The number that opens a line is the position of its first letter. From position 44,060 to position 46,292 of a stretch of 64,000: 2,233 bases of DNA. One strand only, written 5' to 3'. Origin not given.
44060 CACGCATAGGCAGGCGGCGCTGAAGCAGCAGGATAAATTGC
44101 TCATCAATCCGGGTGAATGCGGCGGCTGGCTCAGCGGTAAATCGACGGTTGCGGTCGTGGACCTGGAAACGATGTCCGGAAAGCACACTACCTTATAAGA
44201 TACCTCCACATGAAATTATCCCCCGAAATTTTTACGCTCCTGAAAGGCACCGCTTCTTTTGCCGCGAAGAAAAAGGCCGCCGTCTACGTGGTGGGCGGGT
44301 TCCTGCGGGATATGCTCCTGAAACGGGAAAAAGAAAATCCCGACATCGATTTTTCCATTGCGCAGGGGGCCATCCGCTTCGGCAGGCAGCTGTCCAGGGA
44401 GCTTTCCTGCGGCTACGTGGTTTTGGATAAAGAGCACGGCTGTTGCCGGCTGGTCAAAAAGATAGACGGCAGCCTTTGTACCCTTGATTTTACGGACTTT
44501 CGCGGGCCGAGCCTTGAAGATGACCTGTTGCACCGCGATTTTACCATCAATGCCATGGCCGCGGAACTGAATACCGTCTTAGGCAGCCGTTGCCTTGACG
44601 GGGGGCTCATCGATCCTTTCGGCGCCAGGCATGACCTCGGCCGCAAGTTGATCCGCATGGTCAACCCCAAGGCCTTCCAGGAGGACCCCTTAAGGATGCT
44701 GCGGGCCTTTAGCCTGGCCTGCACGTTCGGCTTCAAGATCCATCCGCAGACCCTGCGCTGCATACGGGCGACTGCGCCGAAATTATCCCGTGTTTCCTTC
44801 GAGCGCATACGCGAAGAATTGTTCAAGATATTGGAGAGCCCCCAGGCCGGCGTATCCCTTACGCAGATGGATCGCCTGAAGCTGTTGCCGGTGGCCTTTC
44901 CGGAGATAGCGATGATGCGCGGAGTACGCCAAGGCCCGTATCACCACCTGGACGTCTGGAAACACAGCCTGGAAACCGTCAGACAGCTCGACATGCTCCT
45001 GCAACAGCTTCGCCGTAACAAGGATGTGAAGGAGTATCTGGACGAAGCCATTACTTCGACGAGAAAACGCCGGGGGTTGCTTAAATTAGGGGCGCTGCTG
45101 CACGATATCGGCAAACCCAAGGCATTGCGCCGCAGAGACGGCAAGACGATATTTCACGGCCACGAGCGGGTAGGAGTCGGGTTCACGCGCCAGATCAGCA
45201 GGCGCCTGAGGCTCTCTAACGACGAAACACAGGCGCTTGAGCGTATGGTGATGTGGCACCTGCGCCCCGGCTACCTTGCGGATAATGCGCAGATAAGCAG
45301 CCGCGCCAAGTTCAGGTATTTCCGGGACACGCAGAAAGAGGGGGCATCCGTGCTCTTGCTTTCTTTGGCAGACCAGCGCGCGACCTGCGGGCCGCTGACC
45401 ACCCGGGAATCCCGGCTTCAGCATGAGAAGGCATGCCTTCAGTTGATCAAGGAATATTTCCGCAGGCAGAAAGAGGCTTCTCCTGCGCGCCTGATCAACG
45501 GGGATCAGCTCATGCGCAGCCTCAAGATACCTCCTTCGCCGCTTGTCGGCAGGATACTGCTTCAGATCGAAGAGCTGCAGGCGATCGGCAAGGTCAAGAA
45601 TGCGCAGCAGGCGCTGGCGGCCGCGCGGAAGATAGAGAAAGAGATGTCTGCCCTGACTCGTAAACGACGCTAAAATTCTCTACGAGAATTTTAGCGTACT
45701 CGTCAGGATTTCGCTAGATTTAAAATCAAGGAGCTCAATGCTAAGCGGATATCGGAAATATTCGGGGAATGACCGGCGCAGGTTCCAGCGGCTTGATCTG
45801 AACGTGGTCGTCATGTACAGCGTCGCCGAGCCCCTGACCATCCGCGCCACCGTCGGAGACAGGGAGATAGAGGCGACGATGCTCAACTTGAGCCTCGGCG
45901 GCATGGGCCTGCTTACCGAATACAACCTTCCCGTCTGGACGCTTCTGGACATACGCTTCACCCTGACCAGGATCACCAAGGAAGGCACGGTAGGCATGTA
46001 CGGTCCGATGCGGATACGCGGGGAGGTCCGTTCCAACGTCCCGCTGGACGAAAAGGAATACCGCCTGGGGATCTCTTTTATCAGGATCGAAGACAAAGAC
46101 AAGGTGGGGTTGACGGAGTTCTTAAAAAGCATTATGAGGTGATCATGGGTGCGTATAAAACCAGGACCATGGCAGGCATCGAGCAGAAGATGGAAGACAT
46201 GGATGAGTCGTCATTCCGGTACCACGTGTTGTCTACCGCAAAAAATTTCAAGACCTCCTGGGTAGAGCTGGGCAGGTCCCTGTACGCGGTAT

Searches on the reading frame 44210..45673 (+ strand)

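Call 13: search_protein_families(library=pfam, proteins=[window:44210-45673:+], max_evalue=0.001)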
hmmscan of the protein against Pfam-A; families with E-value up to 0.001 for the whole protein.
window:44210-45673:+ (487 aa): 4 families
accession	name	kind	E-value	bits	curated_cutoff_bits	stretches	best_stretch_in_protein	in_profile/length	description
PF12627.12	PolyA_pol_RNAbd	-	2e-16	59.9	22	1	174-234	1-61/64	Probable RNA and SrmB- binding site of polymerase A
PF01743.26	PolyA_pol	-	2.8e-14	54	23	1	25-149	1-126/126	Poly A polymerase head domain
PF01966.28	HD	-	5.7e-11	43.2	22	1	249-366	1-104/116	HD domain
PF13735.12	tRNA_NucTran2_2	-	1.4e-07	32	27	1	425-471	100-147/149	tRNA nucleotidyltransferase domain 2 putative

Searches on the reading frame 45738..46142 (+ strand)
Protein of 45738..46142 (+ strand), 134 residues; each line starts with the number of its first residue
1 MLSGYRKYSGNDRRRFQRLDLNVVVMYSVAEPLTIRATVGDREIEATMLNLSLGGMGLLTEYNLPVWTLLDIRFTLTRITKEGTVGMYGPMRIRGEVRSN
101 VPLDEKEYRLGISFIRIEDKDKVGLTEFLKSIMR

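Call 40: search_protein_families(library=pfam, proteins=[window:45738-46142:+], max_evalue=0.1)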
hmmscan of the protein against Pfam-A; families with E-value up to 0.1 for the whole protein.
window:45738-46142:+ (134 aa): 1 family
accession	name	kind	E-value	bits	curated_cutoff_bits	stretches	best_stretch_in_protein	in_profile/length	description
PF07238.19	PilZ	-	2.1e-10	41.3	22.5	1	12-129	1-100/102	PilZ domain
